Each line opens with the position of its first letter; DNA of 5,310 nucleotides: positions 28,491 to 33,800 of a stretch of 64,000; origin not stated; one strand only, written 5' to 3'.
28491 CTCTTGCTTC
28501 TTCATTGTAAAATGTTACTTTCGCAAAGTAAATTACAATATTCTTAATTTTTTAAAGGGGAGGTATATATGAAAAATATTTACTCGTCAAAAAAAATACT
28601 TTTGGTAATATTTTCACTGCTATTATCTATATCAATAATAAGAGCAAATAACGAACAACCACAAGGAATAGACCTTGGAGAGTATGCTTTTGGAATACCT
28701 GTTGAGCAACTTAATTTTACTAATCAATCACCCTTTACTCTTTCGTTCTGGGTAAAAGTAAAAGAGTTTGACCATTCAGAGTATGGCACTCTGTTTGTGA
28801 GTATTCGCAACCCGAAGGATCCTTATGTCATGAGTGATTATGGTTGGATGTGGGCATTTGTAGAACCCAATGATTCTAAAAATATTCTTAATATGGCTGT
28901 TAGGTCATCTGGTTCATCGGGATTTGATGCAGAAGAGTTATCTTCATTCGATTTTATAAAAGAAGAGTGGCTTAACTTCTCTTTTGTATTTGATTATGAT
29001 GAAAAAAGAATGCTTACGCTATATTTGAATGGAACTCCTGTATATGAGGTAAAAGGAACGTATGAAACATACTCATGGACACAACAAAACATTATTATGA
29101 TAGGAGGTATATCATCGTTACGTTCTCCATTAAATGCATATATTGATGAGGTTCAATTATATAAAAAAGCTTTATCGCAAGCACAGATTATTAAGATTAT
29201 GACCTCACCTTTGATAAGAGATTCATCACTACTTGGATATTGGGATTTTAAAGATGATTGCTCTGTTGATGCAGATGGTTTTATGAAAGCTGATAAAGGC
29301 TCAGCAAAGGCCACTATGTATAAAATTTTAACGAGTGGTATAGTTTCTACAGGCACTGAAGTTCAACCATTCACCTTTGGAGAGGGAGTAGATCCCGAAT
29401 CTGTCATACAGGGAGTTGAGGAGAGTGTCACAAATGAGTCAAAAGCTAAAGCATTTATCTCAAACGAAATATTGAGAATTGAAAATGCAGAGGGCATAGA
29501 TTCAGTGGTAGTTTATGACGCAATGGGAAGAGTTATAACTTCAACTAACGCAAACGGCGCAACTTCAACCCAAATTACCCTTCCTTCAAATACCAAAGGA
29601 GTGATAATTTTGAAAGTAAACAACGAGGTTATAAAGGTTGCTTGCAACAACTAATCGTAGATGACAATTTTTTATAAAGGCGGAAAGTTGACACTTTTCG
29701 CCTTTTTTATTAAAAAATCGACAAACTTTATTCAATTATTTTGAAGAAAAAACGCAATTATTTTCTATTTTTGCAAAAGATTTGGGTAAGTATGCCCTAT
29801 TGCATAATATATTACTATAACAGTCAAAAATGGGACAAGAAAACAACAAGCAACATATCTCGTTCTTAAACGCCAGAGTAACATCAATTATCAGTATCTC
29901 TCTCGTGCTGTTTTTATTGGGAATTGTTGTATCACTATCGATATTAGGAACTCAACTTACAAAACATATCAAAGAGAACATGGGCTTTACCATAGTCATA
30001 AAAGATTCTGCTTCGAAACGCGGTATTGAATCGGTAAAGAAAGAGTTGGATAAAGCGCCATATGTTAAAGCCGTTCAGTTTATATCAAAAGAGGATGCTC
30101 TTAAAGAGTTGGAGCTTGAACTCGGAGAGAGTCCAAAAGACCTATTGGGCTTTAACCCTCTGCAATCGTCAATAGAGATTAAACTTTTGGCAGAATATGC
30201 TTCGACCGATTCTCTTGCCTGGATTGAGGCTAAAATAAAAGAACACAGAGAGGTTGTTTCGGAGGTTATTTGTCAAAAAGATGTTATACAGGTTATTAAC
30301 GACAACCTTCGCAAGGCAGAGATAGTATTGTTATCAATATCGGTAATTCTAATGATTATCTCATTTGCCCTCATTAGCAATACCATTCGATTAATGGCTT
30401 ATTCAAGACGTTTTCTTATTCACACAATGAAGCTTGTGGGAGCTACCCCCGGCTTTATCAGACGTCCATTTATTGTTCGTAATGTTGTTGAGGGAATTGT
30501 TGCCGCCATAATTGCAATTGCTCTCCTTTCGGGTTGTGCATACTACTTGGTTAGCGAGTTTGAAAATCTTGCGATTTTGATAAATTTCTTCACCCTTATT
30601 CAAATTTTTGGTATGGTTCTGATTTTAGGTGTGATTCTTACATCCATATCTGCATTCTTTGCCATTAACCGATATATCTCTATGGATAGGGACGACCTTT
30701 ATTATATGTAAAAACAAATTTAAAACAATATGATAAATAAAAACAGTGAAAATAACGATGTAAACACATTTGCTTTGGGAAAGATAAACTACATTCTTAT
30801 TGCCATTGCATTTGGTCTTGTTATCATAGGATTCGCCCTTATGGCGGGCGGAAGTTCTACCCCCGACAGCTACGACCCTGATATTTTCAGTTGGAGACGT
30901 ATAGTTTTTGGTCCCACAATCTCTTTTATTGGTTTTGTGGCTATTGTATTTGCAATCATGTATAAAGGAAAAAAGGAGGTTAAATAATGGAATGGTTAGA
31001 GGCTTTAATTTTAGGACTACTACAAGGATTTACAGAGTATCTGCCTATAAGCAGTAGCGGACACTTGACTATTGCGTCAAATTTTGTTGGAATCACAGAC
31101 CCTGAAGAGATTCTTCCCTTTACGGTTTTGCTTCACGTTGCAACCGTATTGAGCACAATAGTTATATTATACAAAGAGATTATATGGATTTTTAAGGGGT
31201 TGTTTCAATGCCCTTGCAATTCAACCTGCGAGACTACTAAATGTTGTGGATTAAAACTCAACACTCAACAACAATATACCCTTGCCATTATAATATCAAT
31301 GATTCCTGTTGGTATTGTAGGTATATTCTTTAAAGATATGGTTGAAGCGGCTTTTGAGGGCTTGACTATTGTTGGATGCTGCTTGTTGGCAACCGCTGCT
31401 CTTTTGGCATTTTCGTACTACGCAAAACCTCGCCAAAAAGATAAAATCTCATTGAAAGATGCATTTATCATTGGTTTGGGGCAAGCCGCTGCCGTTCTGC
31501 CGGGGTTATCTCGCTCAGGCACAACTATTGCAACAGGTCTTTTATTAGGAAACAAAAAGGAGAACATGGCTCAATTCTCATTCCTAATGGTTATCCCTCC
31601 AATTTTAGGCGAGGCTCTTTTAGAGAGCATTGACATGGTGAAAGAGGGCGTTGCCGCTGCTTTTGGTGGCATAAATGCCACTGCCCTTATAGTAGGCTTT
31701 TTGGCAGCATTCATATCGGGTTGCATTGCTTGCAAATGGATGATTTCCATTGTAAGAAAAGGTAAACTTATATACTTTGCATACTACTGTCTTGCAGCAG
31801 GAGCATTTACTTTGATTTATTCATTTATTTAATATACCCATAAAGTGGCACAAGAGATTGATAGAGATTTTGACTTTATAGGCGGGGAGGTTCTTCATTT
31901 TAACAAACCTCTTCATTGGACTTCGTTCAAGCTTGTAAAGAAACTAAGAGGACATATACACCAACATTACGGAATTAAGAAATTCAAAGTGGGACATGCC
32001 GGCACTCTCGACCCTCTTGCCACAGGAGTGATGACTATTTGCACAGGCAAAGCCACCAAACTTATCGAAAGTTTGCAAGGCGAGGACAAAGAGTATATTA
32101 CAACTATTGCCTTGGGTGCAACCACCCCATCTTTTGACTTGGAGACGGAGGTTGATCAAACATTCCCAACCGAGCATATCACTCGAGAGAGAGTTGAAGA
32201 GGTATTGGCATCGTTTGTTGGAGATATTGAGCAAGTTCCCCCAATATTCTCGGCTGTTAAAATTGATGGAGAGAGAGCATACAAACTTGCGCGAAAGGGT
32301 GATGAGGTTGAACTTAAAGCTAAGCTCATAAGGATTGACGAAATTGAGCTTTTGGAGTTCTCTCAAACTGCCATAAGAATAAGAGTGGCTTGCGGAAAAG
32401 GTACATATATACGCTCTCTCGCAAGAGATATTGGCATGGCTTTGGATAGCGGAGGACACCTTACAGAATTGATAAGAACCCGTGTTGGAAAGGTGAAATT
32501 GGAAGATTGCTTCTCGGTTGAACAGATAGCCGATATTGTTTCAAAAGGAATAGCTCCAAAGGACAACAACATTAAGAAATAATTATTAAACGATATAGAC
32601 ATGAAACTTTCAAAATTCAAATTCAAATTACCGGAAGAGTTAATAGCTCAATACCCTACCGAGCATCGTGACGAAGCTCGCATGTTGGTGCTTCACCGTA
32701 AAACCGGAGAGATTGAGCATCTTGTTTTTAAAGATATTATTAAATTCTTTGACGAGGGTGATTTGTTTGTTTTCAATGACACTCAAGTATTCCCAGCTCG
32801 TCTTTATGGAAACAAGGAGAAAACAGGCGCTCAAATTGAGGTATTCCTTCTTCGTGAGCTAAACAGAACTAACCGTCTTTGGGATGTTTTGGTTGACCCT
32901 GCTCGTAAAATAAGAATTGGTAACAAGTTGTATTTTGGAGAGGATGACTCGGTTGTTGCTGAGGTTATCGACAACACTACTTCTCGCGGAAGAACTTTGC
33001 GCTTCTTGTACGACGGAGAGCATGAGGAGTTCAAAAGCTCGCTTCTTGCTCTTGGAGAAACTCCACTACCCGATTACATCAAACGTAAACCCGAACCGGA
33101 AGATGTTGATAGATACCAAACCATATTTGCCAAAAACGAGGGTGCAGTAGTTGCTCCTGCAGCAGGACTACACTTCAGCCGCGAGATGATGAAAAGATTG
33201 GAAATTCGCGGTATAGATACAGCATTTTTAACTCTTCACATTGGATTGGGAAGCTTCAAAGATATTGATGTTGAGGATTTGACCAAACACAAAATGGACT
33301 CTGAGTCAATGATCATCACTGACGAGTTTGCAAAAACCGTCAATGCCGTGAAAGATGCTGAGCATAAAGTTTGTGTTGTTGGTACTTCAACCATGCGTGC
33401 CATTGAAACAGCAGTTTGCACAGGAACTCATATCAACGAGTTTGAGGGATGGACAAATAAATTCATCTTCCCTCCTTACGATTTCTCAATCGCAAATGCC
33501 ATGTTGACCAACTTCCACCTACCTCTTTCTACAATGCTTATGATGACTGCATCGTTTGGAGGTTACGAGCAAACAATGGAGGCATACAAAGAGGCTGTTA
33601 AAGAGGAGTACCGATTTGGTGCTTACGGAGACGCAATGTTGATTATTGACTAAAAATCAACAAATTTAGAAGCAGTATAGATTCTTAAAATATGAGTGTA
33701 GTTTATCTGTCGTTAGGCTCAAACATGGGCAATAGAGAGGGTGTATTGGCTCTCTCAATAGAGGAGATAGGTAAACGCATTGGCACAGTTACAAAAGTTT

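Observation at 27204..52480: Inverted duplication of a two-gene T9SS cargo cassette (beta-propeller + LamG-like) bracketing about 20 kb of core genes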

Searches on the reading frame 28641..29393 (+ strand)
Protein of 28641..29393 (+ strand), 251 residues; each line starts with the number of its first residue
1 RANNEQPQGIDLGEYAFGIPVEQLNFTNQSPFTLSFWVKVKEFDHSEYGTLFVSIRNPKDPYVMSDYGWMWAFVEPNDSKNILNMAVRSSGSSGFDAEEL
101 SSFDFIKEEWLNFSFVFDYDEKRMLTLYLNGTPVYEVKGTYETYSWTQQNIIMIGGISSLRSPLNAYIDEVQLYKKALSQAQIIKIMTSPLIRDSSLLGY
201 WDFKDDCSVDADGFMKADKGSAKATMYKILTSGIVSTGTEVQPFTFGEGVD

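Call 92: search_protein_representatives(protein=window:28641-29393:+)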
Query: 251 residues. Proteins with E-value up to 0.001 (for the whole library): 1220; up to 1e-10: 154; up to 1e-30: 17. The best 150 are listed.
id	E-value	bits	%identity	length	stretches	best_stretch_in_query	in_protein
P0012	6.7e-80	284.6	55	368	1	1-251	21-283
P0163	2.7e-60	220.4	47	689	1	6-250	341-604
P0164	1.4e-57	211.5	44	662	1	8-251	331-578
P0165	2.7e-55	204.0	45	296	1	5-240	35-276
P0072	4.6e-55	203.2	51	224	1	1-203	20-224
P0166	5.2e-53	196.5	45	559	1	1-250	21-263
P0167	8.6e-53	195.8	46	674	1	3-251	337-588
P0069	1.2e-45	172.4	43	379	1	6-251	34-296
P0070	1.2e-40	156.0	52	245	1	102-250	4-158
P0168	6.8e-40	153.6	55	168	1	1-137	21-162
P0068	1.3e-37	146.1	76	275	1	161-251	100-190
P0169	7.6e-35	137.0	34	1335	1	3-250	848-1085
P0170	1.6e-34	136.0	36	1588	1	8-249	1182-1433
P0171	3.9e-33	131.4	47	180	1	1-136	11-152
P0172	6.8e-33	130.6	26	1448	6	108-211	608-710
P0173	1.7e-32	129.3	36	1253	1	7-231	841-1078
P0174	1.3e-31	126.4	37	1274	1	8-217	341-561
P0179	6.4e-24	101.2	34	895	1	5-249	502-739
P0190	5.7e-20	88.3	32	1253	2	7-209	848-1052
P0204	6.2e-17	78.4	33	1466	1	7-217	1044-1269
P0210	5.1e-16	75.4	30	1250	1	7-229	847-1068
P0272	8.3e-12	61.6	31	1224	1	19-223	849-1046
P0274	1.2e-11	61.1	28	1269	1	8-232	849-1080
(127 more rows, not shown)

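Call 93: search_protein_families(library=pfam, proteins=[P0163, P0164, P0167, P0166, P0169, P0170, P0174], max_evalue=0.001)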
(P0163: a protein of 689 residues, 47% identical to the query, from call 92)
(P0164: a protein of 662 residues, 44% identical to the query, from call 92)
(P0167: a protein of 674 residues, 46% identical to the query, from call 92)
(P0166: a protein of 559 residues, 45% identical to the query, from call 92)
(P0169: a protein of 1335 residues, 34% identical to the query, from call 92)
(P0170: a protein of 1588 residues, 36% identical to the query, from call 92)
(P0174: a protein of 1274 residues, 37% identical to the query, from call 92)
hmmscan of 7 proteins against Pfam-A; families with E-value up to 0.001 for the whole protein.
P0163 (689 aa): 2 families
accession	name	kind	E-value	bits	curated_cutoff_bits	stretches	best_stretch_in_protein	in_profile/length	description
PF13385.13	Laminin_G_3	-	4e-14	53.5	27.6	1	359-537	12-150/151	Concanavalin A-like lectin/glucanases superfamily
PF07494.17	Reg_prop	-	6.4e-10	38.5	20.4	0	173-190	6-23/24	Two component regulator propeller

P0164 (662 aa): 3 families
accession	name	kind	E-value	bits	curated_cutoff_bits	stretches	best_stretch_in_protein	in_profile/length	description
PF13385.13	Laminin_G_3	-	1.2e-13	51.9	27.6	1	347-510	12-151/151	Concanavalin A-like lectin/glucanases superfamily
PF07494.17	Reg_prop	-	2.2e-05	24.6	20.4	0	159-172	7-20/24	Two component regulator propeller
PF18962.6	Por_Secre_tail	-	0.00074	20.2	27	1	602-657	7-66/75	Secretion system C-terminal sorting domain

P0167 (674 aa): 2 families
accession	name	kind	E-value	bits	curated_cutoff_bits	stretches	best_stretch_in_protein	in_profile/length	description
PF13385.13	Laminin_G_3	-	4.3e-12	46.9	27.6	1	356-520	10-150/151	Concanavalin A-like lectin/glucanases superfamily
PF07494.17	Reg_prop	-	1.3e-05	25.2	20.4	0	211-229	5-23/24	Two component regulator propeller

P0166 (559 aa): 2 families
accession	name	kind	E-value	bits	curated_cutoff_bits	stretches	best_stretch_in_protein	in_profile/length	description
PF13385.13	Laminin_G_3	-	3.6e-18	66.6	27.6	1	40-202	8-151/151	Concanavalin A-like lectin/glucanases superfamily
PF18962.6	Por_Secre_tail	-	1.2e-05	25.9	27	1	496-558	11-75/75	Secretion system C-terminal sorting domain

P0169 (1335 aa): 3 families
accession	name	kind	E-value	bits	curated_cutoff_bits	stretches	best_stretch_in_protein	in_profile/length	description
PF03644.19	Glyco_hydro_85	-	4.2e-23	82.7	22.2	1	111-422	15-302/302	Glycosyl hydrolase family 85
PF13385.13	Laminin_G_3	-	2.1e-17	64.1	27.6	1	867-1024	10-150/151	Concanavalin A-like lectin/glucanases superfamily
PF18962.6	Por_Secre_tail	-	4.6e-06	27.3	27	1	1263-1325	3-67/75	Secretion system C-terminal sorting domain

P0170 (1588 aa): 7 families
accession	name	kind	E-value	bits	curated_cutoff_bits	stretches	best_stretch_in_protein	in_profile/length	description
PF18998.6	Flg_new_2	-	5.4e-51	170.9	23.6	5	1114-1175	8-70/73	Divergent InlB B-repeat domain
PF08757.17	CotH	-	2.7e-45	155.7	23.8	1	753-1093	1-321/322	CotH kinase protein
PF00754.31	F5_F8_type_C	-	4.6e-20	72.5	28.2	2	417-530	8-118/127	F5/8 type C domain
PF16820.11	PKD_3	-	2e-16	60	26.3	0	1482-1512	36-66/68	PKD-like domain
PF13385.13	Laminin_G_3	-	4.4e-16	59.8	27.6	1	1200-1367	14-151/151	Concanavalin A-like lectin/glucanases superfamily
PF22633.2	F5_F8_type_C_2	-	4.1e-15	56.6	27.8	2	425-495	1-72/91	NedA-like, galactose-binding domain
PF09479.16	Flg_new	-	5.3e-09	36.5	27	0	1451-1489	8-44/65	Listeria-Bacteroides repeat domain (List_Bact_rpt)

P0174 (1274 aa): 5 families
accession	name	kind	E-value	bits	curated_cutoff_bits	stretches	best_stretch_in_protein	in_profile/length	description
PF18998.6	Flg_new_2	-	4.4e-27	94.3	23.6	3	754-821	3-71/73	Divergent InlB B-repeat domain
PF13385.13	Laminin_G_3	-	3e-17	63.6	27.6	1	362-528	16-151/151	Concanavalin A-like lectin/glucanases superfamily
PF02368.24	Big_2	-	3.6e-16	59.3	22.8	1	912-985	1-74/79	Bacterial Ig-like domain (group 2)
PF19910.5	DUF6383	-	3.6e-07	30.7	23.7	1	1202-1273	2-74/74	Domain of unknown function (DUF6383)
PF16820.11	PKD_3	-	6.2e-06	26.4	26.3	0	716-746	36-66/68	PKD-like domain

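Call 95: search_protein_families(library=pfam, proteins=[P0173, P0190, P0210, P0272, P0274, P0204, P0179], max_evalue=0.0001)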
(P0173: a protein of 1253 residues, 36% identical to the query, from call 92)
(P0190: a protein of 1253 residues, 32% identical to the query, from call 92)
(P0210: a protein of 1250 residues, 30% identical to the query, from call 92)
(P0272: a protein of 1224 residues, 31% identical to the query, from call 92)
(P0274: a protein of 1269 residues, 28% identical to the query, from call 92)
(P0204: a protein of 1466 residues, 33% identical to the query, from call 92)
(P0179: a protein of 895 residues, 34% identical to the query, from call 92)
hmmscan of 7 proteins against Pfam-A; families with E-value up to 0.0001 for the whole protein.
P0173 (1253 aa): 3 families
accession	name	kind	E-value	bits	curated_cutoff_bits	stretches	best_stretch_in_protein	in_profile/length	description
PF03644.19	Glyco_hydro_85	-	2.7e-20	73.6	22.2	1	119-424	20-301/302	Glycosyl hydrolase family 85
PF13385.13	Laminin_G_3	-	1.9e-16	61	27.6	1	856-1030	10-151/151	Concanavalin A-like lectin/glucanases superfamily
PF18962.6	Por_Secre_tail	-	2.2e-05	25.1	27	0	1180-1243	2-67/75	Secretion system C-terminal sorting domain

P0190 (1253 aa): 3 families
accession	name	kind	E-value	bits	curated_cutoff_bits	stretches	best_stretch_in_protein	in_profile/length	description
PF03644.19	Glyco_hydro_85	-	1.1e-23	84.7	22.2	1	115-429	17-302/302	Glycosyl hydrolase family 85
PF13385.13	Laminin_G_3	-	2.5e-16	60.6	27.6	1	870-1024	15-150/151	Concanavalin A-like lectin/glucanases superfamily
PF18962.6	Por_Secre_tail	-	8e-08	32.9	27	1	1179-1248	1-71/75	Secretion system C-terminal sorting domain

P0210 (1250 aa): 3 families
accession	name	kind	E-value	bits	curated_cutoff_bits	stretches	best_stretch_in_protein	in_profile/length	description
PF03644.19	Glyco_hydro_85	-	2.5e-15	57.2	22.2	1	109-416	13-301/302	Glycosyl hydrolase family 85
PF13385.13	Laminin_G_3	-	8.3e-15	55.7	27.6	1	864-1020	12-150/151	Concanavalin A-like lectin/glucanases superfamily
PF18962.6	Por_Secre_tail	-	2e-09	38.1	27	1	1176-1243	1-71/75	Secretion system C-terminal sorting domain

P0272 (1224 aa): 3 families
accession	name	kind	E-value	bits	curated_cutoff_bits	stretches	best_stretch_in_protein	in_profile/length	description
PF03644.19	Glyco_hydro_85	-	2.6e-44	152.4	22.2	1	111-421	13-302/302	Glycosyl hydrolase family 85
PF13385.13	Laminin_G_3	-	4.3e-21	76.1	27.6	1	846-1001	6-150/151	Concanavalin A-like lectin/glucanases superfamily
PF18962.6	Por_Secre_tail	-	3.4e-08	34.1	27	1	1151-1217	1-70/75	Secretion system C-terminal sorting domain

P0274 (1269 aa): 2 families
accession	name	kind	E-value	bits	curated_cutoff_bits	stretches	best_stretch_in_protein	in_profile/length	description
PF03644.19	Glyco_hydro_85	-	1.5e-21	77.6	22.2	1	111-419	14-301/302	Glycosyl hydrolase family 85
PF13385.13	Laminin_G_3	-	3.6e-12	47.1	27.6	1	863-1035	10-150/151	Concanavalin A-like lectin/glucanases superfamily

P0204 (1466 aa): 4 families
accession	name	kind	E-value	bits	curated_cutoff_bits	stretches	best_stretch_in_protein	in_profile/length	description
PF13385.13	Laminin_G_3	-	2.1e-16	60.8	27.6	1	1067-1238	12-151/151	Concanavalin A-like lectin/glucanases superfamily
PF03644.19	Glyco_hydro_85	-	2.6e-16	60.4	22.2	1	116-417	15-301/302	Glycosyl hydrolase family 85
PF18962.6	Por_Secre_tail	-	5e-08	33.6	27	1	1392-1459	1-71/75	Secretion system C-terminal sorting domain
PF20009.4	GEVED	-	3.7e-06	28.1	24.4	1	719-805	4-77/78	GEVED domain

P0179 (895 aa): 2 families
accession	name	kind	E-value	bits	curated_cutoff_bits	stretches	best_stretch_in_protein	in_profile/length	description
PF13385.13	Laminin_G_3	-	5.1e-20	72.6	27.6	1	527-671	16-150/151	Concanavalin A-like lectin/glucanases superfamily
PF18962.6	Por_Secre_tail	-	3.3e-08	34.1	27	1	822-887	2-69/75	Secretion system C-terminal sorting domain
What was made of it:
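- Closest known: LamG/CBM-like accessory domain of T9SS-secreted GH85 endo-beta-N-acetylglucosaminidases. Same: Same LamG subtype (28-37% identity over the whole module), also followed by a T9SS CTD (calls 92, 93, 95).
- Ligand hint: the nearest LamG relatives outside the family are the accessory domain of GH85-LamG-CTD enzymes in seven clusters (calls 92, 93, 95). The LamG module recurs in GH85-LamG-CTD enzymes (calls 93, 95).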

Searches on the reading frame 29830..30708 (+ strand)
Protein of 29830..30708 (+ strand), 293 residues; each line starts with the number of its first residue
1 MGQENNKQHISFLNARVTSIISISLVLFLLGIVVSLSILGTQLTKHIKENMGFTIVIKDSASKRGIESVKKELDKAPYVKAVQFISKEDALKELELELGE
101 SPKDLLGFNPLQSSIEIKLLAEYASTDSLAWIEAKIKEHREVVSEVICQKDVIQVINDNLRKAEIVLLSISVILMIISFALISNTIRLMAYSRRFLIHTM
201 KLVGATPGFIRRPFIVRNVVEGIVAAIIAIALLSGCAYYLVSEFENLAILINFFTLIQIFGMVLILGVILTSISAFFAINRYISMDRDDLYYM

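Call 13: search_protein_families(library=pfam, proteins=[window:29830-30708:+], max_evalue=0.00001)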
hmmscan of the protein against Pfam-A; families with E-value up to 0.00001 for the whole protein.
window:29830-30708:+ (293 aa): 2 families
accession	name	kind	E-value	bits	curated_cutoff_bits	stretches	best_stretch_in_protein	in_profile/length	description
PF18075.7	FtsX_ECD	-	3e-16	60.3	23.5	1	54-142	4-93/96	FtsX extracellular domain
PF02687.27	FtsX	-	6.1e-12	46.1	25.5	1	169-281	2-118/120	FtsX-like permease C-terminal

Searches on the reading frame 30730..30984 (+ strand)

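Call 13: search_protein_families(library=pfam, proteins=[window:30730-30984:+], max_evalue=0.00001)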
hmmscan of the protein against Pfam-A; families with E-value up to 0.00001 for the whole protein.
window:30730-30984:+ (85 aa): 1 family
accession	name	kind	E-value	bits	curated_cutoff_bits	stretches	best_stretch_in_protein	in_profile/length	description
PF11297.13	DUF3098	-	1.5e-25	88.9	25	1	15-79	1-66/67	Protein of unknown function (DUF3098)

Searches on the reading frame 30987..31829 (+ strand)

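Call 13: search_protein_families(library=pfam, proteins=[window:30987-31829:+], max_evalue=0.00001)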
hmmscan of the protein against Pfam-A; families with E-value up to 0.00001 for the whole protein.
window:30987-31829:+ (281 aa): 1 family
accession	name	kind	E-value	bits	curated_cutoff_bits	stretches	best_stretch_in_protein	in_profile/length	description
PF02673.24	BacA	-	6.4e-74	249.3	33.4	1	6-273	1-256/257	Bacitracin resistance protein BacA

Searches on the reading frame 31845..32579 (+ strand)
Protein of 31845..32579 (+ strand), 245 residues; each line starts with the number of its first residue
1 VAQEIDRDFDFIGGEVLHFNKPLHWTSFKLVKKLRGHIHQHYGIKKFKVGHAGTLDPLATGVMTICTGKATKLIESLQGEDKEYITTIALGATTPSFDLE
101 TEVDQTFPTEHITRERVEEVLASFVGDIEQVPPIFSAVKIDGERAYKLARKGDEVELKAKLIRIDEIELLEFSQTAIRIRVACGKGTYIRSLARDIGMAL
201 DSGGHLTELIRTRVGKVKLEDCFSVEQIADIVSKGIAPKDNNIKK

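Call 13: search_protein_families(library=pfam, proteins=[window:31845-32579:+], max_evalue=0.00001)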
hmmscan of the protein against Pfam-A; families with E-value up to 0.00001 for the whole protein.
window:31845-32579:+ (245 aa): 2 families
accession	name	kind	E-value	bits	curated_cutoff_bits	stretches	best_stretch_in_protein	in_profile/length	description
PF01509.24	TruB_N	-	5.8e-55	186.2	27.3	1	45-189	7-149/149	TruB family pseudouridylate synthase (N terminal domain)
PF16198.10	TruB_C_2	-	3.5e-10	40.3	29.3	1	190-232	1-43/66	tRNA pseudouridylate synthase B C-terminal domain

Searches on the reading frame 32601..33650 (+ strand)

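Call 13: search_protein_families(library=pfam, proteins=[window:32601-33650:+], max_evalue=0.00001)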
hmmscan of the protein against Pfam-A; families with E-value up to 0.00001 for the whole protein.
window:32601-33650:+ (350 aa): 1 family
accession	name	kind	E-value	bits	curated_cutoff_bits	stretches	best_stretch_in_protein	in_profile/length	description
PF02547.20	Queuosine_synth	-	2.3e-128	428.3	25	1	3-348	1-322/322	Queuosine biosynthesis protein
